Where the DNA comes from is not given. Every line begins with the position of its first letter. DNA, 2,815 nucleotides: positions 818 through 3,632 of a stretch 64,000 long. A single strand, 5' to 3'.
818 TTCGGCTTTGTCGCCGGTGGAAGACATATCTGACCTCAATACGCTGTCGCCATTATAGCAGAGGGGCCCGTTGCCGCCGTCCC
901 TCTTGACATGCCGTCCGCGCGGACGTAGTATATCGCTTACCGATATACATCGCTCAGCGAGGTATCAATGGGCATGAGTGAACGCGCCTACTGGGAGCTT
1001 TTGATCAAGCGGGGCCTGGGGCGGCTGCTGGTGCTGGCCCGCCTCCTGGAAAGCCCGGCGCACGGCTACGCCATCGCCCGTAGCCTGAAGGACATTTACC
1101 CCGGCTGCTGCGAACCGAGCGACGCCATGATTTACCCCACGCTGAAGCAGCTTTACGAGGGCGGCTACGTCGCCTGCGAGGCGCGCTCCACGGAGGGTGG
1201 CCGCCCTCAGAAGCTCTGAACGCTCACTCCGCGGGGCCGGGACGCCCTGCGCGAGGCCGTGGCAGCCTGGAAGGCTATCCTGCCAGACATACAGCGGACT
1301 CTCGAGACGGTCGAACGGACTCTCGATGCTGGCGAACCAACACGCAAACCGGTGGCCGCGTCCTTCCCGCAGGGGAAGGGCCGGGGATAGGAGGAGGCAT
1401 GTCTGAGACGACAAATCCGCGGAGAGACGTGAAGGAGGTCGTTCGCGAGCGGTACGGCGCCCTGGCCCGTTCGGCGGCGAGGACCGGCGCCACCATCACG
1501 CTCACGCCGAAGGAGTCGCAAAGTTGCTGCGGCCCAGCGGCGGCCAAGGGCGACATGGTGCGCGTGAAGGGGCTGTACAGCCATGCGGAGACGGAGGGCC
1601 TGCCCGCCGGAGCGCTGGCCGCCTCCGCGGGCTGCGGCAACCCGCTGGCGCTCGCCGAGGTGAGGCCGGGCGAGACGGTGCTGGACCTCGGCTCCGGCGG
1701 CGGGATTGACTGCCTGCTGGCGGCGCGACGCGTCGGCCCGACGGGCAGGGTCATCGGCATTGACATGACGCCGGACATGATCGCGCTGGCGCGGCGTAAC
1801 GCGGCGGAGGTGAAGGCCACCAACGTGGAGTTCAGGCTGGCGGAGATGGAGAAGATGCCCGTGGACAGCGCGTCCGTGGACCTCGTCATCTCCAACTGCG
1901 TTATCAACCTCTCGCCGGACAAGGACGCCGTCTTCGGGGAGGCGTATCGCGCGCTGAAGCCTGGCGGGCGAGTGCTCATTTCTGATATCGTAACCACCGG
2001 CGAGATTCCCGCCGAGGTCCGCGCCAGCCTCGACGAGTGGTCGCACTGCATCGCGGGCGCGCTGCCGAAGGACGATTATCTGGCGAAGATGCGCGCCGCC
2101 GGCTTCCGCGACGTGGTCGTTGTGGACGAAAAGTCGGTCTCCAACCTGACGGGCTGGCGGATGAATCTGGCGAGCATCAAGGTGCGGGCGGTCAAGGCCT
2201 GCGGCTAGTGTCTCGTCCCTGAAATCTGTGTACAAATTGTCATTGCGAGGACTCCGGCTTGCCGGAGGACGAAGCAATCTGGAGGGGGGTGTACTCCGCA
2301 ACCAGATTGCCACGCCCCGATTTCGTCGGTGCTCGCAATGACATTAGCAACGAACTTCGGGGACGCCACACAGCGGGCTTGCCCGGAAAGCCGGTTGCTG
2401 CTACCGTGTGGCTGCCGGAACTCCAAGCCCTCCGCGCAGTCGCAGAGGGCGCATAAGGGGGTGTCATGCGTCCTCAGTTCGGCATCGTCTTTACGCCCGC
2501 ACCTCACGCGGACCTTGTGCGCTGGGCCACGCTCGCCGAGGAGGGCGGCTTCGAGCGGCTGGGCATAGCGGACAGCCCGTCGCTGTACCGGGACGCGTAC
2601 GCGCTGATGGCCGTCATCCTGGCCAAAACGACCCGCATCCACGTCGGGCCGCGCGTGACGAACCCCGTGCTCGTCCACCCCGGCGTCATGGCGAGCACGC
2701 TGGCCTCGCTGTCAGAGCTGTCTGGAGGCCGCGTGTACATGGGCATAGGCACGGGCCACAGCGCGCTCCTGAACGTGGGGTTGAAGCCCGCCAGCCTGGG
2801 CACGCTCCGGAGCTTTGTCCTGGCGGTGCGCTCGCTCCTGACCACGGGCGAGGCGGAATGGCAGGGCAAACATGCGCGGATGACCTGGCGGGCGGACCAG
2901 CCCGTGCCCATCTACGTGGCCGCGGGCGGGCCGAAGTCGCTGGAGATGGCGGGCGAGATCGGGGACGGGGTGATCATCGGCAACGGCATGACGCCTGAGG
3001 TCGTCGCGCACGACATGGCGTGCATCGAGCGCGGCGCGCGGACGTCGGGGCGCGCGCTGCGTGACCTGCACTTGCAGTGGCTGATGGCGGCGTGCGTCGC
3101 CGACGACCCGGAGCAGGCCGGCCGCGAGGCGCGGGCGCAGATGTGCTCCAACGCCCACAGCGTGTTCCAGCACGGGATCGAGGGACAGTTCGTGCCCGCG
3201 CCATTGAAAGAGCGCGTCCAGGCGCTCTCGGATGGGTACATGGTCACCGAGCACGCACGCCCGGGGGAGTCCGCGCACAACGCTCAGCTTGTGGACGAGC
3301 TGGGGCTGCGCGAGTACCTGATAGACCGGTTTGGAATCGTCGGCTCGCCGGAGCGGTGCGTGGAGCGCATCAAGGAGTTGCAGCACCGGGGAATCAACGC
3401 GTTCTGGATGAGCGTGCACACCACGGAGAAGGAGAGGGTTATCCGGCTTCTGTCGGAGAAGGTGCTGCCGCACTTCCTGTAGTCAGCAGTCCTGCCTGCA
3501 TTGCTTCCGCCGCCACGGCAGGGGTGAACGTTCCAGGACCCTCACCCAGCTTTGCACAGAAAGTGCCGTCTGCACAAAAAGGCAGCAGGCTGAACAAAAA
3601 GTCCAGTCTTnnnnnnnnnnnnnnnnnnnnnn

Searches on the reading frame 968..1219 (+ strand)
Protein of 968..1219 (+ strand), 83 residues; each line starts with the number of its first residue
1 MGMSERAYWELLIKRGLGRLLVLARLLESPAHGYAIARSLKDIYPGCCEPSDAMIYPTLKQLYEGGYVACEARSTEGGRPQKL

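Call 91: search_protein_families(library=pfam, proteins=[window:968-1219:+], max_evalue=0.00001)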
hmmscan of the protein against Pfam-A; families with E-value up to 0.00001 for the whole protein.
window:968-1219:+ (83 aa): 1 family
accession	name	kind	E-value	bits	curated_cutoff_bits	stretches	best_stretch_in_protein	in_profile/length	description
PF03551.20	PadR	-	4.4e-11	43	27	1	22-82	1-61/75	Transcriptional regulator PadR-like family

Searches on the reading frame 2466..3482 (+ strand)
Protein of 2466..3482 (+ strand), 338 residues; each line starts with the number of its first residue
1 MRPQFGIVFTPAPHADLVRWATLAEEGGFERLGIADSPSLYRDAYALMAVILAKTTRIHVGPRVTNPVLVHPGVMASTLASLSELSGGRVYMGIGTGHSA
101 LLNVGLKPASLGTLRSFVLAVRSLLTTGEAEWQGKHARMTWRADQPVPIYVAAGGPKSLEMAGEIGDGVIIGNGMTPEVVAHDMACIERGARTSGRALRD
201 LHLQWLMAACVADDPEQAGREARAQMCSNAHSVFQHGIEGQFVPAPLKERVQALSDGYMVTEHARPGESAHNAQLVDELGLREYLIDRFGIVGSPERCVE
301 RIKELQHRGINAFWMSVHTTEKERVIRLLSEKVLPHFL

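Call 91: search_protein_families(library=pfam, proteins=[window:2466-3482:+], max_evalue=0.00001)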
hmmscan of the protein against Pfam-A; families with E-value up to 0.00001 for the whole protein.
window:2466-3482:+ (338 aa): 1 family
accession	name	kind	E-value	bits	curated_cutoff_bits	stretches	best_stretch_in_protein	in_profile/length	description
PF00296.26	Bac_luciferase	-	4.3e-53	181.2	27.9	1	13-311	21-313/314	Luciferase-like monooxygenase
